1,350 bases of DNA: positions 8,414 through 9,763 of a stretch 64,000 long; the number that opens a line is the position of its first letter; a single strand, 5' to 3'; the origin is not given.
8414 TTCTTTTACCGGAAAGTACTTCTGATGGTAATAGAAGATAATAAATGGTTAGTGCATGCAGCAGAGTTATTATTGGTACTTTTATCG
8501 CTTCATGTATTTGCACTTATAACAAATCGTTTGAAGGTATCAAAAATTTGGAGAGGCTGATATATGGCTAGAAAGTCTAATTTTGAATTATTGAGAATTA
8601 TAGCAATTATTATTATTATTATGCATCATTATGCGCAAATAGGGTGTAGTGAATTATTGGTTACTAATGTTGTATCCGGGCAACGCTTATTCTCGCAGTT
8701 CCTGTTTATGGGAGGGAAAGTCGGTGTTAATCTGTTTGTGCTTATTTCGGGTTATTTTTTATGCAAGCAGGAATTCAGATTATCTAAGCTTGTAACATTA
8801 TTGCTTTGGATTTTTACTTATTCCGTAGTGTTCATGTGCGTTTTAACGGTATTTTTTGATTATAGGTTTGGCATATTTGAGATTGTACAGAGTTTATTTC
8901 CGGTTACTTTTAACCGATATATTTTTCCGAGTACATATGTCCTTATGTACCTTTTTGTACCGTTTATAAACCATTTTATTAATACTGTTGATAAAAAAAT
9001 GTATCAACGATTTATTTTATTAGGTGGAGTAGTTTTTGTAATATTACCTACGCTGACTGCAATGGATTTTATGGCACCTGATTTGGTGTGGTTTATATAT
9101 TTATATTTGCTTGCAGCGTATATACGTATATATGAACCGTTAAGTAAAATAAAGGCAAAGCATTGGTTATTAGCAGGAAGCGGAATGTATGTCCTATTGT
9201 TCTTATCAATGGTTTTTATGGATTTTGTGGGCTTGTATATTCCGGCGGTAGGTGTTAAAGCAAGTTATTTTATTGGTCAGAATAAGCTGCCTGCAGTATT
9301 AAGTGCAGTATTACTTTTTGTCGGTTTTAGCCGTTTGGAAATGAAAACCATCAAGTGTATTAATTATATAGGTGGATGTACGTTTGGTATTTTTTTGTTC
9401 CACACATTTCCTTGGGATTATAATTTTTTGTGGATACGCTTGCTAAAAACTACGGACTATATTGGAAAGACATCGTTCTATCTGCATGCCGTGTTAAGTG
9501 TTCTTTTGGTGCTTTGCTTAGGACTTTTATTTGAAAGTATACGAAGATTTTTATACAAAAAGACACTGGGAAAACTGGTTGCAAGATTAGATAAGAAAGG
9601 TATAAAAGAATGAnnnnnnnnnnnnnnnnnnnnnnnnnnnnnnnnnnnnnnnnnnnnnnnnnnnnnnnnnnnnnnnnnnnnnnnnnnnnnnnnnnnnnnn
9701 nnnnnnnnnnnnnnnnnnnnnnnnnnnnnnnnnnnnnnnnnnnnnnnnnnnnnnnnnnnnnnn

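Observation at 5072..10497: Full enzyme logic for a dTDP-2,6-dideoxyhexose (2-deoxy-rhamnose/olivose type) embedded in a cell-wall glycan locus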

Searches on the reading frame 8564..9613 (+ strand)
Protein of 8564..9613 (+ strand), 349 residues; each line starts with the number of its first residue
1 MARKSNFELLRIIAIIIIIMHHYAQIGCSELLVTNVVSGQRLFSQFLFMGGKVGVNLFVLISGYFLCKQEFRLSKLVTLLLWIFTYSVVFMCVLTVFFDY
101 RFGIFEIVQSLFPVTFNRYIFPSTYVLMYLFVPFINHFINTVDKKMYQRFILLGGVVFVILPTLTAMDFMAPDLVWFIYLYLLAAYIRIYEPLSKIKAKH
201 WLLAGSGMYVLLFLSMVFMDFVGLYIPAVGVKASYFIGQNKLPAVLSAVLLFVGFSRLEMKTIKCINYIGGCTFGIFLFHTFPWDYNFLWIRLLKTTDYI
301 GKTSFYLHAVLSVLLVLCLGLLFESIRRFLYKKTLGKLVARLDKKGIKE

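Call 3: search_protein_families(library=pfam, proteins=[window:8564-9613:+])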
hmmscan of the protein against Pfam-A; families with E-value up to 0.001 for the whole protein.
window:8564-9613:+ (349 aa): 1 family
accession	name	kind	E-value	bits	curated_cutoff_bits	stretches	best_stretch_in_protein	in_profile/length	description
PF01757.29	Acyl_transf_3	-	1.1e-18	67.9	31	1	6-323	3-324/326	Acyltransferase domain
